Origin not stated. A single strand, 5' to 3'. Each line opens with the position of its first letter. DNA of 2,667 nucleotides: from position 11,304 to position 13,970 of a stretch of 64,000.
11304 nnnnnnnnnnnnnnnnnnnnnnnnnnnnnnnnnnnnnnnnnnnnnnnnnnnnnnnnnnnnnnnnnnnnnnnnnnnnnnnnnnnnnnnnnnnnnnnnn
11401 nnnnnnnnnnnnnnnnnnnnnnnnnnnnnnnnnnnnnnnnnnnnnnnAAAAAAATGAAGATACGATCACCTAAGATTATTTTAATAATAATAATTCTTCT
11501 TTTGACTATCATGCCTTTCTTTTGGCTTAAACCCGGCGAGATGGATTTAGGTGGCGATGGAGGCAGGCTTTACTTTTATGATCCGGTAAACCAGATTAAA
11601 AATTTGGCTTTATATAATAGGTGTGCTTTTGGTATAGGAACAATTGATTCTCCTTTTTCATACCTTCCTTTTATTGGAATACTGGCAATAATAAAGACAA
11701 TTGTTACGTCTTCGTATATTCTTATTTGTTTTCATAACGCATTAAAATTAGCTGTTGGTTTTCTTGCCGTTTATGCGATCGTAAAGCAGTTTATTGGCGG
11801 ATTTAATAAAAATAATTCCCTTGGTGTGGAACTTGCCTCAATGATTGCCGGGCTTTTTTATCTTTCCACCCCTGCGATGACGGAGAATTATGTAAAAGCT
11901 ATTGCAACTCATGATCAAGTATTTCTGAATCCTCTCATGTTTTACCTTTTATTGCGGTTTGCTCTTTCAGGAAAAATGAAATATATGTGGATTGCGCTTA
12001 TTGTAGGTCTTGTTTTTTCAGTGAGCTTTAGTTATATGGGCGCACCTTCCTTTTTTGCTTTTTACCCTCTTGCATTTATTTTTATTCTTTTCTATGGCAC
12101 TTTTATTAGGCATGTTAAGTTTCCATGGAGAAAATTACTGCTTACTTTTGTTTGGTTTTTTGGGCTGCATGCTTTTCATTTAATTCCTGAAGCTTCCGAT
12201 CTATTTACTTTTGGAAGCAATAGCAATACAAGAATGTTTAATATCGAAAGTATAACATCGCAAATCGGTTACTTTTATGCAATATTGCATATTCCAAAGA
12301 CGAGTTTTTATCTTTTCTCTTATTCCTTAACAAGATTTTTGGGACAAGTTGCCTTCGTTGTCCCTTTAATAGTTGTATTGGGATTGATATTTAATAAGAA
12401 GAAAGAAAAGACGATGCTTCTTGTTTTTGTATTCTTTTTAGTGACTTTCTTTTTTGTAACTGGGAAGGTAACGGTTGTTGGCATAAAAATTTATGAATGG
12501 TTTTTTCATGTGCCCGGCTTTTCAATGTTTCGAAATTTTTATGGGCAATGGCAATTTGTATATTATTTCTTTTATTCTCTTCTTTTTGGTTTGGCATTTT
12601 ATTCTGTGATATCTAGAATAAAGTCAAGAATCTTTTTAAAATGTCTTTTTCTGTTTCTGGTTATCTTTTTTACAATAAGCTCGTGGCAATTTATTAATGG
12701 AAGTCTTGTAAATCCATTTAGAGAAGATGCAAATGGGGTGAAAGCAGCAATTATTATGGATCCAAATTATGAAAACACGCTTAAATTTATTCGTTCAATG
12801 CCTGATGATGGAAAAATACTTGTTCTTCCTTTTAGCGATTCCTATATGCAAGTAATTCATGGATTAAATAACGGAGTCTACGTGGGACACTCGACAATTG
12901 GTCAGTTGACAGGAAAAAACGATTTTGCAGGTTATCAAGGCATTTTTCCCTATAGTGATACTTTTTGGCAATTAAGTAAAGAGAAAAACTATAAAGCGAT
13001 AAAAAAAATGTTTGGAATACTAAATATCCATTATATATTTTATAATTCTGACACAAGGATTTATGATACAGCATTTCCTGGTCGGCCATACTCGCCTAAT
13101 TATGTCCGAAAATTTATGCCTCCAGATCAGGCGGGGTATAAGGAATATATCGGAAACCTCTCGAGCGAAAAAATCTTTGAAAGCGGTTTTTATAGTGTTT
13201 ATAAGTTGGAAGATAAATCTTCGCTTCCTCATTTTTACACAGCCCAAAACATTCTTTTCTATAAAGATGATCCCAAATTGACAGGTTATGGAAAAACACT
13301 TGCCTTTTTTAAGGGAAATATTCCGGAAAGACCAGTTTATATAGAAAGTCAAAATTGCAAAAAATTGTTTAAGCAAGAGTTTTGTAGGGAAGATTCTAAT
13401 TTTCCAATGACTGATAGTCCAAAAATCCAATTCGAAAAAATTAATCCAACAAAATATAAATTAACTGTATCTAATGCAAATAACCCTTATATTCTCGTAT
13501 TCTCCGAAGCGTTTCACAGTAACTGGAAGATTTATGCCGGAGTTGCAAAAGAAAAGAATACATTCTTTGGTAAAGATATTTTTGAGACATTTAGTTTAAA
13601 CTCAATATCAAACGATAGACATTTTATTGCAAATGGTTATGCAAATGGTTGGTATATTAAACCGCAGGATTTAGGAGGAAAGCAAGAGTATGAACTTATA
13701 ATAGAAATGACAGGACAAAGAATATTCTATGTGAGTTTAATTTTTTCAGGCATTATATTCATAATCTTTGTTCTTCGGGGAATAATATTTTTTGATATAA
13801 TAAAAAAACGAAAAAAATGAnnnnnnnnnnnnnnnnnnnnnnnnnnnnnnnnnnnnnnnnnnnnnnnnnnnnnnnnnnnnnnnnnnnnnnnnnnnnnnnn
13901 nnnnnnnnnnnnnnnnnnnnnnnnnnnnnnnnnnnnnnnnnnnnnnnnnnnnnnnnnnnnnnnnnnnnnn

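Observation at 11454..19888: Three tandem YfhO-like giant membrane paralogs with conserved termini plus small 4-TM partner proteins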

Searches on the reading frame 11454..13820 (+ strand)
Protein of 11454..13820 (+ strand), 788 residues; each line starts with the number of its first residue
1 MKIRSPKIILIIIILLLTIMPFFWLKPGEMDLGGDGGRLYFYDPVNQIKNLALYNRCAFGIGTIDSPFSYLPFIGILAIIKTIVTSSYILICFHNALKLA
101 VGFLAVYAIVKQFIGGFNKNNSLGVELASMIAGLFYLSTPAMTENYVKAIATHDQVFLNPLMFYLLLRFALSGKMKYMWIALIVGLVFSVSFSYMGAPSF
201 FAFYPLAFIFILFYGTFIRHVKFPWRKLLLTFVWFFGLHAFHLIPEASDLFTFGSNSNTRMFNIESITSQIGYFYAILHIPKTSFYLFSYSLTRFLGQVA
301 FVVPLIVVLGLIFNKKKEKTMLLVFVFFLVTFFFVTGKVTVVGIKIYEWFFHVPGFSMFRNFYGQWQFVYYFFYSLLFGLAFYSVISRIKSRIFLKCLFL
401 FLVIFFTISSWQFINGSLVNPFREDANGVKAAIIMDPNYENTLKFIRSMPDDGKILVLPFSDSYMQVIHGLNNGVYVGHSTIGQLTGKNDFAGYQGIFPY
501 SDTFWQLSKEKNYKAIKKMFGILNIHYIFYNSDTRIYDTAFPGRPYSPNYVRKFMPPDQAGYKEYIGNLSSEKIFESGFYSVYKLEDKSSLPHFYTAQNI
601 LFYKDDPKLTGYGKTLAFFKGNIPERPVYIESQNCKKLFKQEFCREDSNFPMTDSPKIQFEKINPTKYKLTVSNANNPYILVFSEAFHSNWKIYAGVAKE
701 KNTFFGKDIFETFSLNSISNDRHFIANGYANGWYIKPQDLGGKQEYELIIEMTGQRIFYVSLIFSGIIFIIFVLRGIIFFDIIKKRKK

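Call 4: search_protein_families(library=pfam, proteins=[window:11454-13820:+], max_evalue=1)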
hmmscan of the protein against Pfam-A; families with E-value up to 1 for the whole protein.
window:11454-13820:+ (788 aa): 1 family
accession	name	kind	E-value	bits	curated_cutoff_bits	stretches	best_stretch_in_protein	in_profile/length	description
PF20245.3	DUF6600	-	0.11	13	27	1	495-560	27-93/102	Family of unknown function (DUF6600)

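Call 5: search_protein_families(library=ncbifam, proteins=[window:11454-13820:+], max_evalue=0.1)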
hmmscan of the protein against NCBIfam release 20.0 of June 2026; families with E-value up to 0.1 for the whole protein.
window:11454-13820:+ (788 aa): 1 family
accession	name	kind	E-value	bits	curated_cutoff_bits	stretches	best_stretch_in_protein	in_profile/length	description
NF053599.1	transp_MmpA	equivalog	0.0014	17.3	210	1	299-404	254-358/543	MmpA family trehalose lipid delivery protein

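Call 11: find_homologous_proteins(query=window:11454-13820:+)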
Query window:11454-13820:+ (788 aa): 649 proteins with E <= 0.001 among 8000 candidates; the best 120 are listed.
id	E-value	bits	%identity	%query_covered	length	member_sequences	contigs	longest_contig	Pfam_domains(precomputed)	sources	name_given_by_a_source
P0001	0.0e+0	1784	100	100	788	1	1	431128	-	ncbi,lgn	ncbi:MAG: hypothetical protein ABH816_02490 [Candidatus Levyibacteriota bacterium]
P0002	0.0e+0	1095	61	97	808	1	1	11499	-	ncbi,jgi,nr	ncbi:hypothetical protein C4577_03815 [Candidatus Parcubacteria bacterium]|nr:MAG: hypothetical prot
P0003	0.0e+0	1089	61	100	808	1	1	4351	-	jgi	-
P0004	0.0e+0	1081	60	99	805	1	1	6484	-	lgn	-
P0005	0.0e+0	1081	63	97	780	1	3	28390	-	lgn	-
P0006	0.0e+0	1075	60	99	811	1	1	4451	-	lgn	-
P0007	0.0e+0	1075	60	99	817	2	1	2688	-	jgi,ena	-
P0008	0.0e+0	1067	59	99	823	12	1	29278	-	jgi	-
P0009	0.0e+0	1058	59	98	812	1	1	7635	-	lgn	-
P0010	0.0e+0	1057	59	99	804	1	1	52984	-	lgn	-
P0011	0.0e+0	1033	60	98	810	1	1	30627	-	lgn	-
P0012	1.9e-280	951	54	96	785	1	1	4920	-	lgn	-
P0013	8.2e-268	909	53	94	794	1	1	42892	-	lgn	-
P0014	1.0e-265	902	52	97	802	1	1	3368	-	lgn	-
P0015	1.6e-261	888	51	97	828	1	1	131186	-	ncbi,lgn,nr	ncbi:hypothetical protein M1555_02845 [Patescibacteria group bacterium]|nr:hypothetical protein [Pat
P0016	3.2e-245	834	48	97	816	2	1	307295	-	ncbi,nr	ncbi:MAG: hypothetical protein Q8L37_00605 [Candidatus Gottesmanbacteria bacterium]|nr:hypothetical 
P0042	3.0e-222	758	46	98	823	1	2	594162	-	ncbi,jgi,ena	-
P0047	2.1e-218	746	43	95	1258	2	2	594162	PF00534.27,PF13692.13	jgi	-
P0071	5.9e-207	708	42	99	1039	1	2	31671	PF13847.13,PF13489.13,PF06325.20,PF03848.21,PF05175.21,PF13649.13,PF08241.19,PF08242.19,PF05401.17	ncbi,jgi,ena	-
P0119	2.3e-185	636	40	97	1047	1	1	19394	PF13847.13,PF13489.13,PF03848.21,PF02353.27,PF05175.21,PF13649.13,PF08241.19,PF08242.19,PF05401.17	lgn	-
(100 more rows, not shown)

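Call 12: search_solved_structures(query=window:11454-13820:+, max_evalue=10)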
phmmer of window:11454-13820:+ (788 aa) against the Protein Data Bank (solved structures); distinct sequences matched with E-value up to 10: 5.
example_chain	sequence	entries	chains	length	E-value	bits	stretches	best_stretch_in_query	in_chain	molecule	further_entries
8d1e_D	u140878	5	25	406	0.00087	20.9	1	369-456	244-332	Bestrophin-2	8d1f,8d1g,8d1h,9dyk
9dyh_A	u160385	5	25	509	0.0013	20.3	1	369-456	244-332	Bestrophin-2a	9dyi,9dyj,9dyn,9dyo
8d1n_E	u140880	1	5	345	0.0083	17.6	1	368-455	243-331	Bestrophin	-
6vx5_E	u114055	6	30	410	0.011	17.2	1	368-455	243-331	Bestrophin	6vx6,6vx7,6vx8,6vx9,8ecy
5t5n_A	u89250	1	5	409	0.079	14.4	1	369-456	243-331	bestrophin-1 (BEST1)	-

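Call 25: predict_structure(alignment_id=A1)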
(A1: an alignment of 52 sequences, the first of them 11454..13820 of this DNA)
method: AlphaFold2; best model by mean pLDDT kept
length: 788 residues; sequences in the alignment: 52
mean_pLDDT: 87.5   pTM: 0.87
mean pLDDT of the five models: 87.5, 87.1, 84.8, 84.7, 84.7
residues with pLDDT >= 90: 438; 70-90: 302; 50-70: 37; < 50: 11
segments of 3 or more residues with pLDDT < 50: 1-3, 698-705
pLDDT, mean of each block of 10 residues (from residue 1): 70 96 93 79 89 82 86 93 92 94 98 77 92 95 82 85 96 94 93 72 87 95 94 96 91 80 77 79 86 85 94 86 95 78 80 69 79 97 92 92 95 92 87 94 93 92 92 92 90 91 93 92 94 94 89 93 95 95 87 90 83 81 82 84 73 86 88 91 91 71 53 79 90 88 87 91 96 90 77
secondary structure, 60 per line:
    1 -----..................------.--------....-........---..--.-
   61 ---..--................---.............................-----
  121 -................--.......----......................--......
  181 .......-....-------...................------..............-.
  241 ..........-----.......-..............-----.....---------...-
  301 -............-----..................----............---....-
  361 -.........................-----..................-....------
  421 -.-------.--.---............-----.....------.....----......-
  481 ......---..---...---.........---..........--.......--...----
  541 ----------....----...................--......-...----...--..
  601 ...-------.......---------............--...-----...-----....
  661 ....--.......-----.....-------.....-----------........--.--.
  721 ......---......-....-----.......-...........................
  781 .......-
elements in order (helices of 4 or more, strands of 3 or more residues): H6-23 H39-42 H44-51 H68-83 H87-115 H122-137 H140-146 H151-172 H175-187 H189-192 H200-218 H225-238 H240-250 H256-262 H264-277 H283-287 H302-313 H319-336 H341-352 H356-359 H362-386 H392-409 H411-414 H437-448 E454-458 E465-469 E474-479 H481-486 H501-509 H513-522 E525-531 H551-554 H559-569 E570-577 E580-585 E594-596 E599-603 H611-617 E627-631 H632-638 E649-651 E657-664 E667-673 E679-683 E691-695 H707-714 E723-726 E730-735 H737-740 E746-752 H754-787

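Call 30: find_encoding_contigs(protein=P0016, flank=10000, max_places=2)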
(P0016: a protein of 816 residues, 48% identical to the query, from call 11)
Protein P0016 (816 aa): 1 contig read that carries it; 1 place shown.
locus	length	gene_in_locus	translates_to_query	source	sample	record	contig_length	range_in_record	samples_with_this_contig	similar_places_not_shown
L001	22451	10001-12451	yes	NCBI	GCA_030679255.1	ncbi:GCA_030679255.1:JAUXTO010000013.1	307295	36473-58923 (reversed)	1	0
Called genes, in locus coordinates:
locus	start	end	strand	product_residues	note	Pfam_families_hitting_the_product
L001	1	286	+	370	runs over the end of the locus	PF01041:DegT_DnrJ_EryC1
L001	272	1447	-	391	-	PF00534:Glycos_transf_1, PF13692:Glyco_trans_1_4, PF26337:Gtf3_C (weak)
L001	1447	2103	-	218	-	PF25087:GMPPB_C (faint), PF25084:LbH_EIF2B (faint), PF00132:Hexapep, PF14602:Hexapep_2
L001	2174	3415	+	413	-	PF08421:Methyltransf_13, PF13489:Methyltransf_23, PF08241:Methyltransf_11 (faint), PF08484:Methyltransf_14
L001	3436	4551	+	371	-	PF00534:Glycos_transf_1 (weak)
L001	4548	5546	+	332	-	PF13641:Glyco_tranf_2_3, PF00535:Glycos_transf_2, PF10111:Glyco_tranf_2_2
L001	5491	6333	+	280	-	PF00483:NTP_transferase, PF12804:NTP_transf_3 (weak)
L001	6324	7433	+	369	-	PF01073:3Beta_HSD (weak), PF01370:Epimerase, PF16363:GDP_Man_Dehyd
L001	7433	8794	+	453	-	PF03721:UDPG_MGDP_dh_N, PF03807:F420_oxidored (faint), PF00984:UDPG_MGDP_dh, PF03720:UDPG_MGDP_dh_C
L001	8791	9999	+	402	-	PF08421:Methyltransf_13, PF13489:Methyltransf_23, PF08241:Methyltransf_11 (weak), PF08242:Methyltransf_12 (weak), PF08484:Methyltransf_14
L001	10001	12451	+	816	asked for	-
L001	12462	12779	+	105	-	-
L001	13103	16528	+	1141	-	-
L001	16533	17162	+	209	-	PF07021:MetW (weak), PF13847:Methyltransf_31, PF08241:Methyltransf_11, PF13649:Methyltransf_25 (weak)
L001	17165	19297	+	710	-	-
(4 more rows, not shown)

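Call 33: find_encoding_contigs(protein=P0042, flank=10000, max_places=2)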
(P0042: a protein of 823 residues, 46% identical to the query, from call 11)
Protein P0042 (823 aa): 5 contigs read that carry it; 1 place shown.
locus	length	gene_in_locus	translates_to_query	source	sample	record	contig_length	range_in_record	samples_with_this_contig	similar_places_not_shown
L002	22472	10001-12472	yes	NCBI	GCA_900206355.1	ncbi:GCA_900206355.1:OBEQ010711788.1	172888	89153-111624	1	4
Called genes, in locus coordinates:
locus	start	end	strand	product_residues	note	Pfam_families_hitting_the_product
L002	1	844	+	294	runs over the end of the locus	-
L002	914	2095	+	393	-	PF01041:DegT_DnrJ_EryC1, PF01053:Cys_Met_Meta_PP (weak)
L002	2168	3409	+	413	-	PF08421:Methyltransf_13, PF13489:Methyltransf_23, PF13847:Methyltransf_31 (faint), PF08241:Methyltransf_11, PF08242:Methyltransf_12 (faint), PF08484:Methyltransf_14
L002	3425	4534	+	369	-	PF00534:Glycos_transf_1 (faint), PF26337:Gtf3_C (weak)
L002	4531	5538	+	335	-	PF00535:Glycos_transf_2, PF10111:Glyco_tranf_2_2, PF13641:Glyco_tranf_2_3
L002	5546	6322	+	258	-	PF00483:NTP_transferase, PF12804:NTP_transf_3 (weak)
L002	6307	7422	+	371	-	PF01073:3Beta_HSD, PF01370:Epimerase, PF16363:GDP_Man_Dehyd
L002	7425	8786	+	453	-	PF03721:UDPG_MGDP_dh_N, PF00984:UDPG_MGDP_dh, PF03720:UDPG_MGDP_dh_C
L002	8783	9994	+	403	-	PF08421:Methyltransf_13, PF13489:Methyltransf_23, PF08241:Methyltransf_11 (faint), PF08242:Methyltransf_12 (weak), PF08484:Methyltransf_14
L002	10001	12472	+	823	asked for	-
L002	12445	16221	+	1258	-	PF00534:Glycos_transf_1, PF13692:Glyco_trans_1_4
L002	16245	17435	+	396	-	PF00534:Glycos_transf_1, PF13692:Glyco_trans_1_4, PF26337:Gtf3_C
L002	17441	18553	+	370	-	PF01041:DegT_DnrJ_EryC1, PF00266:Aminotran_5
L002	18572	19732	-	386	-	PF00534:Glycos_transf_1, PF13692:Glyco_trans_1_4, PF26337:Gtf3_C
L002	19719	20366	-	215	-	PF00132:Hexapep, PF14602:Hexapep_2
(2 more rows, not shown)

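Call 38: search_protein_families(library=pfam, alignment_id=A1, max_evalue=0.01)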
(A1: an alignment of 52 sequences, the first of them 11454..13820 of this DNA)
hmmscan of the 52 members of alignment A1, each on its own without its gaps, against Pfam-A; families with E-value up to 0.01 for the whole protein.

A. member 1, window:11454-13820:+ (788 aa): 0 families

B. families by the number of members that match (of 52 scanned): 3 families
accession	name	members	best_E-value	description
PF11028.14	TMEM260-like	2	8.6e-05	Protein O-mannosyl-transferase TMEM260-like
PF01027.25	Bax1-I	1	0.0037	Inhibitor of apoptosis-promoting Bax1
PF11992.13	TgpA_N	1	0.0056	TgpA N-terminal domain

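Call 39: find_related_loci(query=A1, collection=genome_contigs, flank=10000)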
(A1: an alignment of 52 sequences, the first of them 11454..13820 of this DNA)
Query A1 (788 aa) in genome_contigs; peptide patterns used: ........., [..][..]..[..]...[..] (x = any residue, [..] = any of these).
109 stretches matched a pattern; 60 encode a relative of the query (tblastn E <= 1e-3); 53 distinct loci.
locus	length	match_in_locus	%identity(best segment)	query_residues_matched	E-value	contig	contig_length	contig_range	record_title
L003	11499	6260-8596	61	20-780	0e+0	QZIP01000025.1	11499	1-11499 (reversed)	MAG: Candidatus Parcubacteria bacterium isolate SURF_62 Ga0104751_1007678, whole genome shotgun sequence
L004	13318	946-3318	51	21-787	0e+0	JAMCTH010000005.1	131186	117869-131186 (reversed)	MAG: Patescibacteria group bacterium isolate FK_Sedi_A_Bin.175 NODE_133_length_131186_cov_5.29273, whole genome shotgun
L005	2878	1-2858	48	3-786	0e+0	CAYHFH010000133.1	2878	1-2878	MAG TPA_asm: uncultured Gammaproteobacteria bacterium isolate ERP119705_co10_87 genome assembly, contig: NODE_26692_leng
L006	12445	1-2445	43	17-785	0e+0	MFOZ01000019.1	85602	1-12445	MAG: Candidatus Levybacteria bacterium RIFCSPLOWO2_01_FULL_42_15 rifcsplowo2_01_scaffold_302, whole genome shotgun seque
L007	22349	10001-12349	44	3-759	0e+0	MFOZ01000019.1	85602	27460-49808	MAG: Candidatus Levybacteria bacterium RIFCSPLOWO2_01_FULL_42_15 rifcsplowo2_01_scaffold_302, whole genome shotgun seque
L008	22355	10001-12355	42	7-776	0e+0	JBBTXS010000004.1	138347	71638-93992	MAG: Patescibacteria group bacterium isolate H51-bin091_1 H51_bin091_1_000000000004, whole genome shotgun sequence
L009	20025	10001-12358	44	21-788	0e+0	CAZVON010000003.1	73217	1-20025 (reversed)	MAG TPA_asm: uncultured Gammaproteobacteria bacterium isolate SRP269290_co3_805 genome assembly, contig: NODE_265_length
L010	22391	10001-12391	46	5-780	0e+0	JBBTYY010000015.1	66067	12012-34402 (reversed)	MAG: Patescibacteria group bacterium isolate H52-bin050_1 H52_bin050_1_000000000015, whole genome shotgun sequence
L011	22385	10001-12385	40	7-786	7e-179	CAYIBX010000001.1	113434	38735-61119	MAG TPA_asm: uncultured Gammaproteobacteria bacterium isolate ERP119705_co18_370 genome assembly, contig: NODE_77_length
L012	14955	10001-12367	40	7-779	2e-178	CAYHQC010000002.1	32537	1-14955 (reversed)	MAG TPA_asm: uncultured Gammaproteobacteria bacterium isolate ERP119705_co15_352 genome assembly, contig: NODE_1076_leng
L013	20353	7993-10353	39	7-776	5e-177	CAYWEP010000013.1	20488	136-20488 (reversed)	MAG TPA_asm: uncultured Gammaproteobacteria bacterium isolate SRP269290_co3_1003 genome assembly, contig: NODE_2644_leng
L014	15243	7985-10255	39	21-788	2e-177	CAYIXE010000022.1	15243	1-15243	MAG TPA_asm: uncultured Gammaproteobacteria bacterium isolate ERP119705_co7_214 genome assembly, contig: NODE_3255_lengt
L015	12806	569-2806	39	10-765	6e-173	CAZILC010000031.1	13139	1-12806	MAG TPA_asm: uncultured Gammaproteobacteria bacterium isolate SRP200132_co1_59 genome assembly, contig: NODE_8295_length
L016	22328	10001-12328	41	2-762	1e-171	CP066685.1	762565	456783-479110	MAG: Candidatus Levyibacteriota bacterium isolate NC_groundwater_389_Ag_B-0.1um_36_40 chromosome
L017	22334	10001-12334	39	2-765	2e-165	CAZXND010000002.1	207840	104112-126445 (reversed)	MAG TPA_asm: uncultured Gammaproteobacteria bacterium isolate SRP192515_co1_195 genome assembly, contig: NODE_29_length_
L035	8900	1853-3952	22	8-740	3e-25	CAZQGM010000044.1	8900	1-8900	MAG TPA_asm: uncultured Gammaproteobacteria bacterium isolate SRP107338_co1_310 genome assembly, contig: NODE_9961_lengt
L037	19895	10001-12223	23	28-788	4e-25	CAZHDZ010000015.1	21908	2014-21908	MAG TPA_asm: uncultured Gammaproteobacteria bacterium isolate SRP286056_co1_222 genome assembly, contig: NODE_2788_lengt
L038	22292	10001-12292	23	1-788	4e-26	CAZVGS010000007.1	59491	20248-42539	MAG TPA_asm: uncultured Gammaproteobacteria bacterium isolate binchicken_co16_182 genome assembly, contig: NODE_866_leng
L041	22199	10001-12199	23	23-770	7e-20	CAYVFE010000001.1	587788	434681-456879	MAG TPA_asm: uncultured Gammaproteobacteria bacterium isolate binchicken_co173_433 genome assembly, contig: NODE_6_lengt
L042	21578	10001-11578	23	21-529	3e-19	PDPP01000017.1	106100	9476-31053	MAG: Candidatus Moraniibacteriota bacterium isolate DOLZORAL124_35_17 DolZOral124_scaffold_123, whole genome shotgun seq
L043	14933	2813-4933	23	23-764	5e-19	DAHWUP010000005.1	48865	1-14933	MAG TPA_asm: Candidatus Levyibacteriota bacterium isolate clean1537 NODE_5_length_48865_cov_5.968353, whole genome shotg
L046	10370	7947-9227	24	316-787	1e-16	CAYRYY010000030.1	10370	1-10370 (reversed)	MAG TPA_asm: uncultured Gammaproteobacteria bacterium isolate SRP286056_co1_491 genome assembly, contig: NODE_8348_lengt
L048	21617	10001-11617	24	7-529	5e-17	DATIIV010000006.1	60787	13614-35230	MAG TPA_asm: Candidatus Saccharimonadia bacterium isolate SMAG_U15674 k141_488356, whole genome shotgun sequence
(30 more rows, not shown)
